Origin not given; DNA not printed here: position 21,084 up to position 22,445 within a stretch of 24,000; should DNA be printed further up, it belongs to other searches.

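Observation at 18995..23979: Urocanase-family enzyme in a non-hut operon with a GST and a DUF917-like protein: candidate pathway for a modified imidazole-acrylate, possibly thiourocanate-type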

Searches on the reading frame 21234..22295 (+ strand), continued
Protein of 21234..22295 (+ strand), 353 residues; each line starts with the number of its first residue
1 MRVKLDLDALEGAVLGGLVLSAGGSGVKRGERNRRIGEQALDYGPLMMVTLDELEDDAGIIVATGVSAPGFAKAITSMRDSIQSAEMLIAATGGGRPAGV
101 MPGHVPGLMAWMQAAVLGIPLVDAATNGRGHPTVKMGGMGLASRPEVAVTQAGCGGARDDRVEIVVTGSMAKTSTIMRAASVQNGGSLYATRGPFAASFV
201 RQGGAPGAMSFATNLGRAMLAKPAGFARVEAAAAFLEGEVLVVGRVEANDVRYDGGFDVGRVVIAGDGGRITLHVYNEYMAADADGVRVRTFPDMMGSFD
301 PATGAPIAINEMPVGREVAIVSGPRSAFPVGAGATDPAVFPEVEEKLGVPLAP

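Call 30: get_annotated_region(hit=H2, flank=12000)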
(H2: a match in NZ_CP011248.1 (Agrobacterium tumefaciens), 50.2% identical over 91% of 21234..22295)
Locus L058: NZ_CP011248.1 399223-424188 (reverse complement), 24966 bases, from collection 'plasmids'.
description: Agrobacterium tumefaciens strain Ach5 plasmid pAt, complete sequence
organism: Agrobacterium tumefaciens (NCBI taxid 358)
taxonomy: Bacteria; Pseudomonadota; Alphaproteobacteria; Hyphomicrobiales; Rhizobiaceae; Agrobacterium; Agrobacterium tumefaciens
host: -; source: Achillea ptarmica; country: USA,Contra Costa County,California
typing (MOB-suite, as given by PLSDB): conjugative; relaxase MOBQ; mating-pair formation MPF_T
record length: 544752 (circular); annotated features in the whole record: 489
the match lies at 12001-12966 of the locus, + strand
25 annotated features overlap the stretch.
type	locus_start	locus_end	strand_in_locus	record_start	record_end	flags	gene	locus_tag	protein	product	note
CDS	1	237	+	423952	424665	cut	-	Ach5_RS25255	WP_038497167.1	sulfite exporter TauE/SafE family protein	-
CDS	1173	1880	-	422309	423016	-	-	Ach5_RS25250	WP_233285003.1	alpha/beta hydrolase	-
CDS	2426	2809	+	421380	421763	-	-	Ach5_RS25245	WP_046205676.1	hypothetical protein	-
CDS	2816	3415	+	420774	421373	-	-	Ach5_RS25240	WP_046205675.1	sigma-70 family RNA polymerase sigma factor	GO:0006352 - DNA-templated transcription initiation [Evidence IEA]; GO:0006355 - regulation of DNA-templated ...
CDS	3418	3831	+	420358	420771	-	-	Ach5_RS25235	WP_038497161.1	hypothetical protein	-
CDS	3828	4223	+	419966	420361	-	-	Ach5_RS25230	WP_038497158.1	periplasmic heavy metal sensor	-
CDS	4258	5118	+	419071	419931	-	-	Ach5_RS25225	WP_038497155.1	prolyl oligopeptidase family serine peptidase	GO:0006508 - proteolysis [Evidence IEA]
CDS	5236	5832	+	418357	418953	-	-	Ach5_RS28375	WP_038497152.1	hypothetical protein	-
CDS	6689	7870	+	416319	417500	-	-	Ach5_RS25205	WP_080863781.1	ABC transporter substrate-binding protein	-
CDS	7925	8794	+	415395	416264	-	-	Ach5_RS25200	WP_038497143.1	branched-chain amino acid ABC transporter permease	GO:0015803 - branched-chain amino acid transport [Evidence IEA]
CDS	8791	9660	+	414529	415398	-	-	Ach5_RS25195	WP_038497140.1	branched-chain amino acid ABC transporter permease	GO:0015803 - branched-chain amino acid transport [Evidence IEA]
CDS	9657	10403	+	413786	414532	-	-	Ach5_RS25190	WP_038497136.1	ABC transporter ATP-binding protein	-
CDS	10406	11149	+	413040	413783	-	-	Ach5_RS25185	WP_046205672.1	ABC transporter ATP-binding protein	-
CDS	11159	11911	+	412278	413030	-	-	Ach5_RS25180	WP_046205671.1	IclR family transcriptional regulator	GO:0006355 - regulation of DNA-templated transcription [Evidence IEA]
CDS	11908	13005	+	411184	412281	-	-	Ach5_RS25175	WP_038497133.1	DUF917 family protein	-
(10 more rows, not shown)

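Call 31: get_annotated_region(hit=H1, flank=12000)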
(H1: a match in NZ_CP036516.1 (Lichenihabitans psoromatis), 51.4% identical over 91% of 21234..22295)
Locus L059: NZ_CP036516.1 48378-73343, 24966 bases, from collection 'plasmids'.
description: Lichenihabitans psoromatis strain PAMC 29148 plasmid p_unnamed1, complete sequence
organism: Lichenihabitans psoromatis (NCBI taxid 2528642)
taxonomy: Bacteria; Pseudomonadota; Alphaproteobacteria; Hyphomicrobiales; Lichenihabitantaceae; Lichenihabitans; Lichenihabitans psoromatis
host: -; source: Psoroma sp.,culture,Lichen; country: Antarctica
typing (MOB-suite, as given by PLSDB): conjugative; relaxase MOBP; mating-pair formation MPF_T
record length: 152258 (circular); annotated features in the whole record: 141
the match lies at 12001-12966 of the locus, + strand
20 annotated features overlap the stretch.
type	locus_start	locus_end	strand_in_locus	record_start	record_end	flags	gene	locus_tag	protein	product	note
CDS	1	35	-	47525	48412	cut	folD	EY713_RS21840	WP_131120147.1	bifunctional methylenetetrahydrofolate dehydrogenase/methenyltetrahydrofolate cyclohydrolase FolD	-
CDS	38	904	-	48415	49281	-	purU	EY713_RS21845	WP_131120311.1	formyltetrahydrofolate deformylase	GO:0009152 - purine ribonucleotide biosynthetic process [Evidence IEA]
CDS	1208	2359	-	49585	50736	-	-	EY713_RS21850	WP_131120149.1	glycine cleavage T C-terminal barrel domain-containing protein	-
CDS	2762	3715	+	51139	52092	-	-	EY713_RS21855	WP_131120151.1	methylenetetrahydrofolate reductase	GO:0006555 - methionine metabolic process [Evidence IEA]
CDS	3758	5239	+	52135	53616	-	-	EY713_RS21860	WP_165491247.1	FAD-binding oxidoreductase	-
CDS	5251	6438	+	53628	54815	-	-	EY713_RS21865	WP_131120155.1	amino acid aminotransferase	-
CDS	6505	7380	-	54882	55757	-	-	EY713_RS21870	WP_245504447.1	ABC transporter permease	GO:0055085 - transmembrane transport [Evidence IEA]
CDS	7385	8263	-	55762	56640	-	-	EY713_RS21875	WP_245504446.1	ABC transporter permease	GO:0055085 - transmembrane transport [Evidence IEA]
CDS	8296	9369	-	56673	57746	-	-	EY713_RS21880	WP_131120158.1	ABC transporter ATP-binding protein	-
CDS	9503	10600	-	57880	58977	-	-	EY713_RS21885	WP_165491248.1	extracellular solute-binding protein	-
CDS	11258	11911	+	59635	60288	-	-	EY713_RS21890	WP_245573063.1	IclR family transcriptional regulator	GO:0006355 - regulation of DNA-templated transcription [Evidence IEA]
CDS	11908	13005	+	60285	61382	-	-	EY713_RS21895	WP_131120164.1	DUF917 family protein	-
CDS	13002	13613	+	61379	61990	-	-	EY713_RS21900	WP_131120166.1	glutathione S-transferase family protein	GO:0006749 - glutathione metabolic process [Evidence IEA]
CDS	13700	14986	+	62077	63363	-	-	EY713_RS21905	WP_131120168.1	Zn-dependent hydrolase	-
CDS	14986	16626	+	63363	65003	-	-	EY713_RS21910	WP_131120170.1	urocanate hydratase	-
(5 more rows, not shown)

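Call 46: search_protein_families(library=ncbifam, max_evalue=1e-30, proteins=[L059:16697-18229:+, L058:23137-24630:+, L058:16572-18902:+, L058:18920-20278:+, L058:14926-16575:+])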
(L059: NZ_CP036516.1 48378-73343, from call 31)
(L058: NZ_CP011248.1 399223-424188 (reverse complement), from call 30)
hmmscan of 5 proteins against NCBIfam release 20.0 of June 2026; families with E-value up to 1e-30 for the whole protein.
L059:16697-18229:+ (510 aa): 8 families
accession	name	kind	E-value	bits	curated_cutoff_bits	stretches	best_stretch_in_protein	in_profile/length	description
NF006871.0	PRK09367.1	subfamily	2.8e-210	699.3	524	1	2-501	3-501/505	histidine ammonia-lyase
TIGR01225.1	hutH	equivalog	2.2e-204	679.6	539.15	1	4-504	2-501/506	histidine ammonia-lyase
TIGR03832.1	Tyr_2_3_mutase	equivalog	3.5e-99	332.6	501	1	34-488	30-503/507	tyrosine 2,3-aminomutase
TIGR04475.1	Phe_D_beta_mut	equivalog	2.2e-92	310.3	800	1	37-484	37-501/510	phenylalanine aminomutase (D-beta-phenylalanine forming)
NF053541.1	FlxA_rubin_TAL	equivalog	3.4e-87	293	700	1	52-487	42-491/498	flexirubin biosynthesis tyrosine ammonia-lyase FlxA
NF041222.1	BagA_FevW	exception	5.2e-78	262.9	1000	1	35-502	34-524/529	bagremycin/ferroverdin biosynthesis tyrosine ammonia-lyase BagA/FevW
TIGR01226.1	phe_am_lyase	equivalog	3.6e-70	237.1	519.15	1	36-453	67-502/680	phenylalanine ammonia-lyase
TIGR04473.1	taxol_Phe_23mut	exception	1e-45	156.3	1250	1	43-452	70-497/687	phenylalanine aminomutase (L-beta-phenylalanine forming)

L058:23137-24630:+ (497 aa): 7 families
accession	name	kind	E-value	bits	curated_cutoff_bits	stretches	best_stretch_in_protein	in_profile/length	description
NF006871.0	PRK09367.1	subfamily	3.4e-131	438.4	524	1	7-492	7-494/505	histidine ammonia-lyase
TIGR01225.1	hutH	equivalog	6.6e-128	427.3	539.15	1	11-493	8-492/506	histidine ammonia-lyase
TIGR04475.1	Phe_D_beta_mut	equivalog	2e-77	261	800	1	15-489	14-508/510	phenylalanine aminomutase (D-beta-phenylalanine forming)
TIGR03832.1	Tyr_2_3_mutase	equivalog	9.2e-76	255.4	501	1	15-489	10-506/507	tyrosine 2,3-aminomutase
NF053541.1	FlxA_rubin_TAL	equivalog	2.6e-72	243.9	700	1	20-491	11-497/498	flexirubin biosynthesis tyrosine ammonia-lyase FlxA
NF041222.1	BagA_FevW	exception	2.5e-43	148.5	1000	1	16-490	15-514/529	bagremycin/ferroverdin biosynthesis tyrosine ammonia-lyase BagA/FevW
TIGR01226.1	phe_am_lyase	equivalog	1.1e-37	129.7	519.15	1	11-449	40-501/680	phenylalanine ammonia-lyase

L058:16572-18902:+ (776 aa): 9 families
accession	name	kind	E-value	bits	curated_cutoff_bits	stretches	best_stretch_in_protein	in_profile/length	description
TIGR00509.1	bisC_fam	subfamily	3.6e-291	968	1017.55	1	12-766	1-765/772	molybdopterin guanine dinucleotide-containing S/N-oxide reductase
NF011682.0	PRK15102.1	equivalog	1.3e-215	718.2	909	1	6-763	44-818/829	trimethylamine-N-oxide reductase TorA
TIGR02164.1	torA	equivalog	8.6e-205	682.4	1465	1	6-764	40-815/824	trimethylamine-N-oxide reductase TorA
TIGR02166.1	dmsA_ynfE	subfamily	7.9e-115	384.7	777.7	1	74-753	112-792/794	DMSO/selenate family reductase complex A subunit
NF011566.1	PRK14990.1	exception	4.9e-84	282.8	1600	1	72-752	125-811/814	dimethylsulfoxide reductase subunit A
NF041885.1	selenate_YnfE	exception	5.1e-78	262.7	1675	1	73-752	115-802/805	selenate/tellurate reductase subunit YnfE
NF041884.1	selenate_YnfF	exception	1.8e-76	257.7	1650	1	73-752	112-795/798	selenate/tellurate reductase subunit YnfF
TIGR01591.1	Fdh-alpha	equivalog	1.3e-36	125.9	666.25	0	206-511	172-476/672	formate dehydrogenase subunit alpha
NF012032.0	PRK15488.1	equivalog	6.9e-36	123.5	694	1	74-517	106-531/759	thiosulfate reductase PhsA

L058:18920-20278:+ (452 aa): 20 families
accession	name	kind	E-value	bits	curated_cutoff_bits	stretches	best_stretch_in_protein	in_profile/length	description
NF058538.1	ergo_util_ErtD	equivalog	9.1e-236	782.8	600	1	4-449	1-446/446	hydantoin-5-propionate amidohydrolase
NF058539.1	ergo_uti2_ErtD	equivalog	1.9e-118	396.2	650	1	4-449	2-447/449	hydantoin-5-propionate amidohydrolase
TIGR03178.1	allantoinase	equivalog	1.4e-82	277.9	357.85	1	5-448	1-440/441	allantoinase AllB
NF004839.0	PRK06189.1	equivalog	1.5e-79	267.8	631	1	4-449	3-447/451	allantoinase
NF002668.0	PRK02382.1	equivalog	2.1e-72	244.2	452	1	23-449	15-428/436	dihydroorotase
TIGR02033.1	D-hydantoinase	equivalog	1.9e-64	218.3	393.25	1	7-448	3-453/454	dihydropyrimidinase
TIGR00857.1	pyrC_multi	subfamily_domain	6.9e-57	193.3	279.05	1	26-432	10-409/412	dihydroorotase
NF006559.0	PRK09060.1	equivalog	5.9e-55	186.3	482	1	3-445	4-434/444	dihydroorotase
NF009941.0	PRK13404.1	subfamily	5.7e-54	183.5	647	1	2-448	2-460/478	dihydropyrimidinase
NF005960.0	PRK08044.1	equivalog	4.5e-53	180.5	688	1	4-448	3-449/453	allantoinase AllB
NF005751.0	PRK07575.1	equivalog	9.1e-48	162.8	529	1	9-438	9-426/440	dihydroorotase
NF002284.0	PRK01211.1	subfamily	2e-44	152.1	462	1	19-449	13-405/409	dihydroorotase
NF006688.0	PRK09236.1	equivalog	1.5e-41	142.6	535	1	11-441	10-435/444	dihydroorotase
NF003271.0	PRK04250.1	equivalog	6.8e-39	133.6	405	1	4-443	2-399/407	dihydroorotase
NF006837.0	PRK09357.1-2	equivalog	4e-37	127.8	575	1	16-435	13-425/428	dihydroorotase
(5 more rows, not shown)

L058:14926-16575:+ (549 aa): 3 families
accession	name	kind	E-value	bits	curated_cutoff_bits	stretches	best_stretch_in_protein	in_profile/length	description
NF058531.1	CH3_S_urocan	exception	4.6e-294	975.8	880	1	6-538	2-534/535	S-methyl thiourocanate hydratase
NF058530.1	thiouroc_hyd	equivalog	4.3e-218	725.3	930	1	15-538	2-530/535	thiourocanate hydratase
TIGR01228.2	hutU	equivalog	9.2e-209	694.6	375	1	6-538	2-541/545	urocanate hydratase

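Call 64: get_annotated_region(hit=H10, flank=9000)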
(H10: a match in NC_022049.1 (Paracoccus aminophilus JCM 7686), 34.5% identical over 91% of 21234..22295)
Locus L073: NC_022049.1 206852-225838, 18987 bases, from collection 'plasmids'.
description: Paracoccus aminophilus JCM 7686 plasmid pAMI4, complete sequence
organism: Paracoccus aminophilus JCM 7686 (NCBI taxid 1367847)
taxonomy: Bacteria; Pseudomonadota; Alphaproteobacteria; Rhodobacterales; Paracoccaceae; Paracoccus; Paracoccus aminophilus; Paracoccus aminophilus JCM 7686
host: -; source: -; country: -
typing (MOB-suite, as given by PLSDB): mobilizable; relaxase MOBP
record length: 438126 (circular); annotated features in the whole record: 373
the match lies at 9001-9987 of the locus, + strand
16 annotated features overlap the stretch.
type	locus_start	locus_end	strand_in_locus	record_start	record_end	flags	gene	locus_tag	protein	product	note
CDS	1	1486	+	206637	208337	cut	-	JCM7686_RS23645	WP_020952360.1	LysR family transcriptional regulator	GO:0006355 - regulation of DNA-templated transcription [Evidence IEA]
CDS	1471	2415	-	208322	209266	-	-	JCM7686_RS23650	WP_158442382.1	acyl-CoA dehydrogenase family protein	-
CDS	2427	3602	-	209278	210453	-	-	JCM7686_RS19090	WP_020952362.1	acyl-CoA dehydrogenase family protein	-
CDS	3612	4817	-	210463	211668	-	-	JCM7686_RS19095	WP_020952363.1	CoA transferase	-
CDS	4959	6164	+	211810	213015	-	-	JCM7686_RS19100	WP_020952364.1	LysR family transcriptional regulator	GO:0006355 - regulation of DNA-templated transcription [Evidence IEA]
CDS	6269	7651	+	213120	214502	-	-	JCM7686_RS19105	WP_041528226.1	amidohydrolase family protein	-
CDS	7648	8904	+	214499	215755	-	-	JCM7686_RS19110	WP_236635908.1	Zn-dependent hydrolase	-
CDS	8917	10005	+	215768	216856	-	-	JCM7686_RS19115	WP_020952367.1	DUF917 family protein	-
CDS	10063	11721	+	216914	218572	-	-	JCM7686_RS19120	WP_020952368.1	urocanate hydratase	-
CDS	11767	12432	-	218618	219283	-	-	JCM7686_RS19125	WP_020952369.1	GntR family transcriptional regulator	-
CDS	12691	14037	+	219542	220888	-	-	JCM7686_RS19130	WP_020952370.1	aspartate aminotransferase family protein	-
CDS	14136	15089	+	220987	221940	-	-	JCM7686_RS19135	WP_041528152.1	TRAP transporter substrate-binding protein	-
CDS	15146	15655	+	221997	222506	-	-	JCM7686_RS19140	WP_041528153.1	TRAP transporter small permease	-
CDS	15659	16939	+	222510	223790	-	-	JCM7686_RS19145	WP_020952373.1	TRAP transporter large permease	GO:0008643 - carbohydrate transport [Evidence IEA]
CDS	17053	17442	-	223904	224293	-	-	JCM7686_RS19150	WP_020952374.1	hypothetical protein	-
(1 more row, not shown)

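Call 65: get_annotated_region(hit=H17, flank=9000)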
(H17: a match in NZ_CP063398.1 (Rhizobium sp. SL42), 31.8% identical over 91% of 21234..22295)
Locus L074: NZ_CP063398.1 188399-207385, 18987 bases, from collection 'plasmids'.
description: Rhizobium sp. SL42 plasmid unnamed1, complete sequence
organism: Rhizobium sp. SL42 (NCBI taxid 2806346)
taxonomy: Bacteria; Pseudomonadota; Alphaproteobacteria; Hyphomicrobiales; Rhizobiaceae; Rhizobium; Rhizobium sp. SL42
host: -; source: Amphicarpaea bracteata,Whole organism,root nodules; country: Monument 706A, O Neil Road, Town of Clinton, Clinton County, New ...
typing (MOB-suite, as given by PLSDB): non-mobilizable
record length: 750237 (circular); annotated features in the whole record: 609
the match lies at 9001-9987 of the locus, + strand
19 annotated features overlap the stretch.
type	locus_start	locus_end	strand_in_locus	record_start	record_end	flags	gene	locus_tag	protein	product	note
CDS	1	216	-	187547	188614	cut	-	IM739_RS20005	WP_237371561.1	iron ABC transporter permease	-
CDS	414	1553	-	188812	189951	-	-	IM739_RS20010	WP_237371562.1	ABC transporter substrate-binding protein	-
CDS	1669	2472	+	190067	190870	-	-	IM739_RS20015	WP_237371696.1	class I SAM-dependent methyltransferase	-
CDS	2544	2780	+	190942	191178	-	-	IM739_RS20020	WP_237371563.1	AbrB/MazE/SpoVT family DNA-binding domain-containing protein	-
CDS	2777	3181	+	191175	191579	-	-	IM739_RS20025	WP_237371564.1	type II toxin-antitoxin system VapC family toxin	-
CDS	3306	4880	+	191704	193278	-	-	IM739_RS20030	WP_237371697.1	aromatic amino acid ammonia-lyase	-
CDS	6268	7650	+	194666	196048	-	-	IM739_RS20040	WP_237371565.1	amidohydrolase family protein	-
CDS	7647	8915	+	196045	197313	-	-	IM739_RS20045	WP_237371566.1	Zn-dependent hydrolase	-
CDS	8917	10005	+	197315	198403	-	-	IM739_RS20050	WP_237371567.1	DUF917 family protein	-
CDS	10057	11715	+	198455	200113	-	-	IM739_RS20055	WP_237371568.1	urocanate hydratase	-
CDS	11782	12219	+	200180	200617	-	-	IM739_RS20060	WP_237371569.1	globin family protein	-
CDS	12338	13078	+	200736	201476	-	-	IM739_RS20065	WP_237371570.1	GntR family transcriptional regulator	-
CDS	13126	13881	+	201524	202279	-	kduD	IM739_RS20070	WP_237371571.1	2-dehydro-3-deoxy-D-gluconate 5-dehydrogenase KduD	GO:0000272 - polysaccharide catabolic process [Evidence IEA]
CDS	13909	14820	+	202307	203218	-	-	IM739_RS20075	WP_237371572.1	sugar kinase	-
CDS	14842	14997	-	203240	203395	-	-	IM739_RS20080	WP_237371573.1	hypothetical protein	-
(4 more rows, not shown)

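Call 66: get_annotated_region(hit=H7, flank=9000)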
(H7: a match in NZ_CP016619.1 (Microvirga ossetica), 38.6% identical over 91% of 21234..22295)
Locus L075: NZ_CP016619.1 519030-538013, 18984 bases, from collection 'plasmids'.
description: Microvirga ossetica strain V5/3m plasmid unnamed2, complete sequence
organism: Microvirga ossetica (NCBI taxid 1882682)
taxonomy: Bacteria; Pseudomonadota; Alphaproteobacteria; Hyphomicrobiales; Methylobacteriaceae; Microvirga; Microvirga ossetica
host: -; source: Vicia alpestris,cell culture,nodules; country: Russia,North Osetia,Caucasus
typing (MOB-suite, as given by PLSDB): non-mobilizable
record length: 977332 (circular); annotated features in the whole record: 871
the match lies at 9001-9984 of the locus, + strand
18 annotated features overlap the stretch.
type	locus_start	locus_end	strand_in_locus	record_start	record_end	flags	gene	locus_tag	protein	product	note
CDS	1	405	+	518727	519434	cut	-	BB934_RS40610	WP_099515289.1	GntR family transcriptional regulator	-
CDS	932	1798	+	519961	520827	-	-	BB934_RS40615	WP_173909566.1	group II intron maturase-specific domain-containing protein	-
CDS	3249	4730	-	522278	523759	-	hydA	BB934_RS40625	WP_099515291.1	dihydropyrimidinase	GO:0008152 - metabolic process [Evidence IEA]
CDS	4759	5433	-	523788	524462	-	-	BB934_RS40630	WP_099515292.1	amino acid ABC transporter permease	GO:0006865 - amino acid transport [Evidence IEA]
CDS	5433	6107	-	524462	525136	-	-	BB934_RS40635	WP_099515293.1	amino acid ABC transporter permease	GO:0006865 - amino acid transport [Evidence IEA]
CDS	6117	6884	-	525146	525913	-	-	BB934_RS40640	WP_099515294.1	amino acid ABC transporter ATP-binding protein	-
CDS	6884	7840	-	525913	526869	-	-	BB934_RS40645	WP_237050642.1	ABC transporter substrate-binding protein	-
CDS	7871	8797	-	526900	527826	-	-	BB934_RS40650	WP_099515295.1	LysR substrate-binding domain-containing protein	-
CDS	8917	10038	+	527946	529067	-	-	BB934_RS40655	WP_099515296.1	DUF917 family protein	-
CDS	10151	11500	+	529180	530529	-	-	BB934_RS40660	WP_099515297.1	amidohydrolase family protein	-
CDS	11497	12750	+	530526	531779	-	-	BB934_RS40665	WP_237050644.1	Zn-dependent hydrolase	-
CDS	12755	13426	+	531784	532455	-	-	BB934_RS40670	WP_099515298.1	flavin reductase family protein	-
CDS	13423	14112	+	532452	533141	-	-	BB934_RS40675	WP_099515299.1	aspartate/glutamate racemase family protein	-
CDS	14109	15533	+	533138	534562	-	-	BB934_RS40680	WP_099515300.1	FAD-binding oxidoreductase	-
CDS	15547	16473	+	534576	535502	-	-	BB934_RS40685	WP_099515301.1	dihydrodipicolinate synthase family protein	GO:0009436 - glyoxylate catabolic process [Evidence IEA]; GO:0071704 - organic substance metabolic process [Evidence ...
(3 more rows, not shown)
